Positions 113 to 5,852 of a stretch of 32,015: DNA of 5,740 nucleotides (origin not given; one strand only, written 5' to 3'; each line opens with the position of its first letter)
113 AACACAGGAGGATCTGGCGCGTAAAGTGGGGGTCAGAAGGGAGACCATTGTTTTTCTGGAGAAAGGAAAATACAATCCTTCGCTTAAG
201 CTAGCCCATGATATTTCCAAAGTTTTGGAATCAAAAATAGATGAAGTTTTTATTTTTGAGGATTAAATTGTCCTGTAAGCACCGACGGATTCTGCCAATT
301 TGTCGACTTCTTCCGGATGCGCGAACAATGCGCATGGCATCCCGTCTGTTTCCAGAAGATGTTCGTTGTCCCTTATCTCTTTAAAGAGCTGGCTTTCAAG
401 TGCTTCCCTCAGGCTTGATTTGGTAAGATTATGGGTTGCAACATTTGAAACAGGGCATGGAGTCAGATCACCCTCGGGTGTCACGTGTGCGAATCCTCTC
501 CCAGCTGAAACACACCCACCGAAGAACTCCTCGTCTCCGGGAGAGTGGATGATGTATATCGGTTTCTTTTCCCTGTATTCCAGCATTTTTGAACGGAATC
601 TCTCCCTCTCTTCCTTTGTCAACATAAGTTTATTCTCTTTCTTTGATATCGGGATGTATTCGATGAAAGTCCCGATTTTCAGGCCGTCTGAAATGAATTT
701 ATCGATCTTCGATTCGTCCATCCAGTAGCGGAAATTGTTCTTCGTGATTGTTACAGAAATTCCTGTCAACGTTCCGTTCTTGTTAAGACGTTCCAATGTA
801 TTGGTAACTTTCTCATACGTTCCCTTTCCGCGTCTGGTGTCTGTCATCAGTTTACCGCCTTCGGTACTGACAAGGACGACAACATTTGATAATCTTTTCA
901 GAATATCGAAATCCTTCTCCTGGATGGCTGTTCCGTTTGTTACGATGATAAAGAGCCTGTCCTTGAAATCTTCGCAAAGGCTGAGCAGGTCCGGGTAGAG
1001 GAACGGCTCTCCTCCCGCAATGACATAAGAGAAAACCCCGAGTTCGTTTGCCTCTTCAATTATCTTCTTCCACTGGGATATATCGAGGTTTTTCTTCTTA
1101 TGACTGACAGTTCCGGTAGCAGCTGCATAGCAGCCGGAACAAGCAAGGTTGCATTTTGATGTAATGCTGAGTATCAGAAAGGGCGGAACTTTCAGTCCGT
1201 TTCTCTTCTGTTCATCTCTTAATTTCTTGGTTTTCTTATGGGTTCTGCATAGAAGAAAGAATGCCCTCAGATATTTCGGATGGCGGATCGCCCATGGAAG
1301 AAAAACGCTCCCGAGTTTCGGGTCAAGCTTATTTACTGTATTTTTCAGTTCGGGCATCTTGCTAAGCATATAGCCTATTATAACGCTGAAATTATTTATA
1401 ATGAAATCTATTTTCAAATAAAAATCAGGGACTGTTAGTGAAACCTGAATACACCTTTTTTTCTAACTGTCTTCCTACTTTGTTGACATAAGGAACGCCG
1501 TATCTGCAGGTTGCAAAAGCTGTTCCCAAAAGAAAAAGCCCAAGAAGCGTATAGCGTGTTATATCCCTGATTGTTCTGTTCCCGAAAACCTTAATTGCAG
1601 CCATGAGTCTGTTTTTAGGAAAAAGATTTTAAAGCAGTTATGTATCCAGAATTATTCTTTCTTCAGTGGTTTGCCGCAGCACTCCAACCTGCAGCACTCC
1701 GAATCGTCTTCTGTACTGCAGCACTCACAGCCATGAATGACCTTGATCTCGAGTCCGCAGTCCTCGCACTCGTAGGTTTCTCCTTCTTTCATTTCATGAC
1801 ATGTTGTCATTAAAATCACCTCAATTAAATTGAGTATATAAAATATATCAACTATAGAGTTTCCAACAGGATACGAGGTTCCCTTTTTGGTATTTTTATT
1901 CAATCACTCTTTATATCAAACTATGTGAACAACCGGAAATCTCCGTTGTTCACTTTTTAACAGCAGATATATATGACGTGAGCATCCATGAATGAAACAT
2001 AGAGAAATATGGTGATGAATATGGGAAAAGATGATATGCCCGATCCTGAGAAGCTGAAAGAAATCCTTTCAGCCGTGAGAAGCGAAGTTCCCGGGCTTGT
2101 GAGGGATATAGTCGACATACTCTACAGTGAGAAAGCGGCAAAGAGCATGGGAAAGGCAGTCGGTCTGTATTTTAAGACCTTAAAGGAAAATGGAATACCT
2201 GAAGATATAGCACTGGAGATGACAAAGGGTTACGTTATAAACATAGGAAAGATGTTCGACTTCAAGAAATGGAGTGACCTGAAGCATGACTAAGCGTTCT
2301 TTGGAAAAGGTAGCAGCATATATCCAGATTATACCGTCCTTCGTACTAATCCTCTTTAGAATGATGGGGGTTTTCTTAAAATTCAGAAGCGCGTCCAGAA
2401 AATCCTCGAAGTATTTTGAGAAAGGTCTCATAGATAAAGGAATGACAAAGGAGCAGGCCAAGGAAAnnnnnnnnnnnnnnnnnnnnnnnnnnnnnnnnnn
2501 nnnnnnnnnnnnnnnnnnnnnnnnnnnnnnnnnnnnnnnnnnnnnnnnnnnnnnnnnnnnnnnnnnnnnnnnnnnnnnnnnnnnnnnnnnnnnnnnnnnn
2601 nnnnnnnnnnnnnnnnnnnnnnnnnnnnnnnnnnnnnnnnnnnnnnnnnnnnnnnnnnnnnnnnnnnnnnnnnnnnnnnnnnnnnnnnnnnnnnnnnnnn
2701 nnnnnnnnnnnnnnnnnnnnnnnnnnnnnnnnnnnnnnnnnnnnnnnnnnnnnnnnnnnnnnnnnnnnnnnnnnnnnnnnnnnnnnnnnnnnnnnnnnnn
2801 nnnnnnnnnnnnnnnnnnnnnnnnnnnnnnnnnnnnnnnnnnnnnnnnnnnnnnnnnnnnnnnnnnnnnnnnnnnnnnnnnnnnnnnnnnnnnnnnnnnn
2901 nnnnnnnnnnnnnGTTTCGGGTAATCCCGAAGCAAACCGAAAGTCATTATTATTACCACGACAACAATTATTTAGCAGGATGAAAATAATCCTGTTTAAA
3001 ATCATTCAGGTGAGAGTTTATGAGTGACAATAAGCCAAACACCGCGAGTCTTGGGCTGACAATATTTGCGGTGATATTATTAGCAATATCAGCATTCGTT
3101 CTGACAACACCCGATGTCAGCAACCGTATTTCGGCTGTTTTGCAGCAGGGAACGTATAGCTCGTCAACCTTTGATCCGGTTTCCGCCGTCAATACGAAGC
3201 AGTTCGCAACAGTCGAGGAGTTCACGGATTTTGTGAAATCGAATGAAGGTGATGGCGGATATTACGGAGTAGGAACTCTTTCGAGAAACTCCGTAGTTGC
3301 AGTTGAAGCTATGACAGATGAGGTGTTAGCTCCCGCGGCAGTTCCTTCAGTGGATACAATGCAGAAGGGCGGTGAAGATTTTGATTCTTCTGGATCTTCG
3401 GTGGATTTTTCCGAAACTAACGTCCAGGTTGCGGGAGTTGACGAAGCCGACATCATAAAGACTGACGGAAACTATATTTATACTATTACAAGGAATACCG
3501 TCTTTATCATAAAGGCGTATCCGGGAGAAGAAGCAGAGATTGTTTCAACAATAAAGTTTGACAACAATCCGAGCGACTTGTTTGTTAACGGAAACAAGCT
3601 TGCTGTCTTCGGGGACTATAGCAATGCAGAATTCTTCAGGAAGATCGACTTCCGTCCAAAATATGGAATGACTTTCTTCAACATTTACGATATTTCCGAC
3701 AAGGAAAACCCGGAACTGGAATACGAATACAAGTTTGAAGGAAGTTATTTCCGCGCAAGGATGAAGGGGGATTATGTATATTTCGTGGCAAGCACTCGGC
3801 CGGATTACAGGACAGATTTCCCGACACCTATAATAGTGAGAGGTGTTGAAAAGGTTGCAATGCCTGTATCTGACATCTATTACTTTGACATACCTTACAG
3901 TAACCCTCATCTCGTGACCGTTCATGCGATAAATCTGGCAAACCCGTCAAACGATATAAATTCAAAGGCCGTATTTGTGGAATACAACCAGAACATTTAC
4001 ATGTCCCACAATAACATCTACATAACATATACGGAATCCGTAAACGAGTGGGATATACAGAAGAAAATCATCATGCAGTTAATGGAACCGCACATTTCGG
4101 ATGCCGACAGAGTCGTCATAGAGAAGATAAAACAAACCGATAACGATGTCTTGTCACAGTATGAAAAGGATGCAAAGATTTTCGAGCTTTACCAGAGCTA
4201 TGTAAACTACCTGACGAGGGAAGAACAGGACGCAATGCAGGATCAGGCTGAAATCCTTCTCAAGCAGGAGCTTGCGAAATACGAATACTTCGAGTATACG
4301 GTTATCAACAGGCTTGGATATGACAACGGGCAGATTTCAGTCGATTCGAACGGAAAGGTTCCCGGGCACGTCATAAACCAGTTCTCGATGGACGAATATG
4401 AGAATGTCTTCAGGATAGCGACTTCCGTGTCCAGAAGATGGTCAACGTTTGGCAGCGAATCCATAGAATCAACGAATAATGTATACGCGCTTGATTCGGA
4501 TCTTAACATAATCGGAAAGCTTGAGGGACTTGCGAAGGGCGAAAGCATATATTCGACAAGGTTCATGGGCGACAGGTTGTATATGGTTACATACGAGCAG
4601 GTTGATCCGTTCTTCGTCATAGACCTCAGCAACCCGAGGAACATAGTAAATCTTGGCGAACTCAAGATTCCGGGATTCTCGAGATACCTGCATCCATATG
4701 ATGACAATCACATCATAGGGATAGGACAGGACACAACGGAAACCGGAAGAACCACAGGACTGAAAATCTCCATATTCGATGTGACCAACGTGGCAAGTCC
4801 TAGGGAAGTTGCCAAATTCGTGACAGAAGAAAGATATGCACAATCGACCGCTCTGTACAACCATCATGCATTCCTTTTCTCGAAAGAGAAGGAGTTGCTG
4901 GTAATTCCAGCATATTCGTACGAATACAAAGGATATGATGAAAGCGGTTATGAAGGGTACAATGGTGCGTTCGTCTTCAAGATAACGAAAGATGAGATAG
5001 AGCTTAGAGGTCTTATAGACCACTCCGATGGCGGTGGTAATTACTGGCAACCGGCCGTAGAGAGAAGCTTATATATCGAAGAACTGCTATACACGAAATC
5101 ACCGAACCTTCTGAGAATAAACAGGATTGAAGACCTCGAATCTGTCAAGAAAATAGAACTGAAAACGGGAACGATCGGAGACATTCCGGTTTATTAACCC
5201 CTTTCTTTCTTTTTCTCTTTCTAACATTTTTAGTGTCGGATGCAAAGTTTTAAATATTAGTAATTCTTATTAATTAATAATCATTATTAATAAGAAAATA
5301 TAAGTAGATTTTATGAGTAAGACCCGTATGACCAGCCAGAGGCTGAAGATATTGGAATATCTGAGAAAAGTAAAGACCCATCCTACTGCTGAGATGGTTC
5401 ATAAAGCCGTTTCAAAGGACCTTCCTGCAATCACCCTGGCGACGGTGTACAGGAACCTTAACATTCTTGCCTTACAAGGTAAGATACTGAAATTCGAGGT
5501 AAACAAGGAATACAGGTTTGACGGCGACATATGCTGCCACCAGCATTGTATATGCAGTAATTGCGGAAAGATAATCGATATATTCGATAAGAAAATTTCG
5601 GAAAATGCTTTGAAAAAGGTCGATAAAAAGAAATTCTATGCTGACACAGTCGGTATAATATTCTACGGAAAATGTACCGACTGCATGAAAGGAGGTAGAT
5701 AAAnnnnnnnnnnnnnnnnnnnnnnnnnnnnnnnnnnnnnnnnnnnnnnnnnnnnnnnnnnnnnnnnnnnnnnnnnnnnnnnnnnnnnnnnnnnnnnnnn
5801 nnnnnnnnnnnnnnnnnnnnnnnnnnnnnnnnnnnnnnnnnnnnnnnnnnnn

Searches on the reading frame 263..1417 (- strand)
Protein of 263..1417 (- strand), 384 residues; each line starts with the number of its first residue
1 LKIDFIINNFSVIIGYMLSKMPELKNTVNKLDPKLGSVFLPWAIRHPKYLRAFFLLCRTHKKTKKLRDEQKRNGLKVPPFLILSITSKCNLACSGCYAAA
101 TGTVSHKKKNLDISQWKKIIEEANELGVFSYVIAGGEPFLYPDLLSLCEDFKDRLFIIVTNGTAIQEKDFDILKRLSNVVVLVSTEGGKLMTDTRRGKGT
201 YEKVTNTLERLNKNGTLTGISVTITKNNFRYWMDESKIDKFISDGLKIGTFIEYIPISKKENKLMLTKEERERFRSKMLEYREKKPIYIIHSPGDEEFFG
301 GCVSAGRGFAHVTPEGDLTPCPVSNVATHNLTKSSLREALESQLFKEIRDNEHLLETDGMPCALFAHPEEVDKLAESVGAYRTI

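Call 7: search_protein_families(library=pfam, proteins=[window:263-1417:-])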
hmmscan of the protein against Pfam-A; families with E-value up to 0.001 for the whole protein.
window:263-1417:- (384 aa): 3 families
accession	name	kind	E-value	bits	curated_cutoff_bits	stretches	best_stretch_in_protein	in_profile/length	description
PF04055.27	Radical_SAM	-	3.4e-18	66.8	29.5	1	84-225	2-152/166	Radical SAM superfamily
PF13353.11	Fer4_12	-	8.6e-09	36.2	22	1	86-186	12-116/137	4Fe-4S single cluster domain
PF13186.11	SPASM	-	1.8e-05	25.3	21.5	1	302-351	1-55/67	Iron-sulfur cluster-binding domain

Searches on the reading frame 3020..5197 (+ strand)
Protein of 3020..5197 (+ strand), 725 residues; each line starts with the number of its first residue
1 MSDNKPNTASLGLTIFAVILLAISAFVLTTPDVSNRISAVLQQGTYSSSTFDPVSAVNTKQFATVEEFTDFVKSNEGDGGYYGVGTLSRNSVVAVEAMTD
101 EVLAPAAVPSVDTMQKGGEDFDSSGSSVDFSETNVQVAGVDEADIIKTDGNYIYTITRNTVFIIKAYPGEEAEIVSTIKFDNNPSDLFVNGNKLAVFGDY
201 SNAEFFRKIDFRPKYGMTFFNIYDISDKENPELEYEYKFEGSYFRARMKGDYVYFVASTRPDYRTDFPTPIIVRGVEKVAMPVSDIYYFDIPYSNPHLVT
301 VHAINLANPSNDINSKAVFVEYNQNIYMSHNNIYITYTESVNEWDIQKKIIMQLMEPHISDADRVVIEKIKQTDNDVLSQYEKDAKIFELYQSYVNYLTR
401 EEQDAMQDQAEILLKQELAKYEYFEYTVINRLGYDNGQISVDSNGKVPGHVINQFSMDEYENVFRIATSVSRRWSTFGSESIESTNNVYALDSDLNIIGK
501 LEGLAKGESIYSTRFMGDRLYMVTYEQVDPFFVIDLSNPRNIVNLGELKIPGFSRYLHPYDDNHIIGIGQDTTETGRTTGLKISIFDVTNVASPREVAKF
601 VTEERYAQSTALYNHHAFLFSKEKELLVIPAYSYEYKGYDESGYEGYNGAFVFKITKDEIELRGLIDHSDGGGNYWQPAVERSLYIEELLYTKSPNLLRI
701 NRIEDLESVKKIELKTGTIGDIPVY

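Call 7: search_protein_families(library=pfam, proteins=[window:3020-5197:+])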
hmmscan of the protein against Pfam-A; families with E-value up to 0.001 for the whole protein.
window:3020-5197:+ (725 aa): 1 family
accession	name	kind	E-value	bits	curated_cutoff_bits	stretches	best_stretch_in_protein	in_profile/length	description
PF09826.15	Beta_propel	-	2.1e-152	508.9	22.4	1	130-705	1-494/495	Beta propeller domain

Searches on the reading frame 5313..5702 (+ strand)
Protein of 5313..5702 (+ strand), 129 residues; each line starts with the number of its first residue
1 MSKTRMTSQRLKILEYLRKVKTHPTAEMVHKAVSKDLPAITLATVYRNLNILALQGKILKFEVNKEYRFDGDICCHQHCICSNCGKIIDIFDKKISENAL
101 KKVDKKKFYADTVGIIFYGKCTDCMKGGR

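Call 30: search_protein_families(library=pfam, proteins=[window:5313-5702:+])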
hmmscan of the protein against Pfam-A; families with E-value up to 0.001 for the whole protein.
window:5313-5702:+ (129 aa): 1 family
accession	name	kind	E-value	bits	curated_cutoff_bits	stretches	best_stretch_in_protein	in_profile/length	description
PF01475.25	FUR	-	3.1e-27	95.6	23.1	1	3-117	3-120/121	Ferric uptake regulator family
